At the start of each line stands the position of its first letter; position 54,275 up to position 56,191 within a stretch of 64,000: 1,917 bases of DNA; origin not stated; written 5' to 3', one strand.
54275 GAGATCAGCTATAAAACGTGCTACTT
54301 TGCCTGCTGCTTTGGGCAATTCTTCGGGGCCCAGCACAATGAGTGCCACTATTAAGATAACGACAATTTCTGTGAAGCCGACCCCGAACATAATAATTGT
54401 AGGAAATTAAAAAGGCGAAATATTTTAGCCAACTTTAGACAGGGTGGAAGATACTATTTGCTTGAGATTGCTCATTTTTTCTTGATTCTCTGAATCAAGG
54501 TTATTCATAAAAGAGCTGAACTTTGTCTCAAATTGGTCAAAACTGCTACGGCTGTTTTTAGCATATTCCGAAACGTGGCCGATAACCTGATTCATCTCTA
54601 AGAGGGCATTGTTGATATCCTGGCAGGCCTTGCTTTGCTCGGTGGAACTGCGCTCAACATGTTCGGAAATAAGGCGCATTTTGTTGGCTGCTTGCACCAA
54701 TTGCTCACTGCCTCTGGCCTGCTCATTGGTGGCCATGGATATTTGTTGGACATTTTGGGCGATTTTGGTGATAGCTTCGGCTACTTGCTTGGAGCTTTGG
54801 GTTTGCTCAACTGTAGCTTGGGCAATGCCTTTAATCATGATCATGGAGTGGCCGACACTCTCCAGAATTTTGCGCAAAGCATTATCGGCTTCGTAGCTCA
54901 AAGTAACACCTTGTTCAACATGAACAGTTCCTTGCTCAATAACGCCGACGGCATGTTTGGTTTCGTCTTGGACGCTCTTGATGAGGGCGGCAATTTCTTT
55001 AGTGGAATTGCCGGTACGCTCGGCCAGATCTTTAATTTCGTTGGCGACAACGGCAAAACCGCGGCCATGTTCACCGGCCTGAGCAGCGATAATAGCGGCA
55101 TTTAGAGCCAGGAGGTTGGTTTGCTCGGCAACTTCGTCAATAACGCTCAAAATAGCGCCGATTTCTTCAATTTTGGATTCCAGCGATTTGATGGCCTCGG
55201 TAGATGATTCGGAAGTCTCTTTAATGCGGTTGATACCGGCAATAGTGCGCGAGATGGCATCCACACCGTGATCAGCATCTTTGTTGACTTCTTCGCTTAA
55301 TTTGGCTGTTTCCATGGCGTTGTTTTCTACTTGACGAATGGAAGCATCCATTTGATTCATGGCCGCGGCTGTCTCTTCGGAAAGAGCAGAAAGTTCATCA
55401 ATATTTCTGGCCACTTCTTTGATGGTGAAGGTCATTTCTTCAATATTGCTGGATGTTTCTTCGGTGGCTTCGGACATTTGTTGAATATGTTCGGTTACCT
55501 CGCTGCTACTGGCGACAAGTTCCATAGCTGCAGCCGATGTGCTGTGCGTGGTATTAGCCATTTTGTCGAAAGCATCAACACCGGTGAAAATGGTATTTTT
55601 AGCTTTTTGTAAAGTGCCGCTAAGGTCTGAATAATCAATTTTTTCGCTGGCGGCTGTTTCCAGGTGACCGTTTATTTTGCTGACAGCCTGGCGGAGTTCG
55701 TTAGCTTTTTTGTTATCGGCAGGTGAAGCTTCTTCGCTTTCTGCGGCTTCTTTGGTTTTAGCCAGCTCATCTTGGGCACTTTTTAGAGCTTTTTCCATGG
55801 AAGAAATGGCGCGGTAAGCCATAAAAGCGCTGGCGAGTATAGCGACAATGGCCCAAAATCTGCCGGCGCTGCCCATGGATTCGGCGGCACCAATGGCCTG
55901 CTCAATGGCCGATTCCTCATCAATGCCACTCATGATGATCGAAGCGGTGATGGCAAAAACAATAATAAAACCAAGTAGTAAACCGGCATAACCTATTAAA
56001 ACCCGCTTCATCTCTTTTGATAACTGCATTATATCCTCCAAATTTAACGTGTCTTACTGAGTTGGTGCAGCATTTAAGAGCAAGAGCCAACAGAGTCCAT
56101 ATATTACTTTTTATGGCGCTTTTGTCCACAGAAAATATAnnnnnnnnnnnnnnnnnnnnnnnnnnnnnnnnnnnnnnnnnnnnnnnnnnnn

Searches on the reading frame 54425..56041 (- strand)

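Call 34: search_protein_families(library=pfam, proteins=[window:54425-56041:-], max_evalue=0.001)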
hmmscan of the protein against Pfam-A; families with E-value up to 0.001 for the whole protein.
window:54425-56041:- (538 aa): 1 family
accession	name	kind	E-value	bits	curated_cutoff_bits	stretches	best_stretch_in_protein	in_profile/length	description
PF00015.26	MCPsignal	-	4.2e-45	154.1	34.6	1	247-429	2-170/172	Methyl-accepting chemotaxis protein (MCP) signalling domain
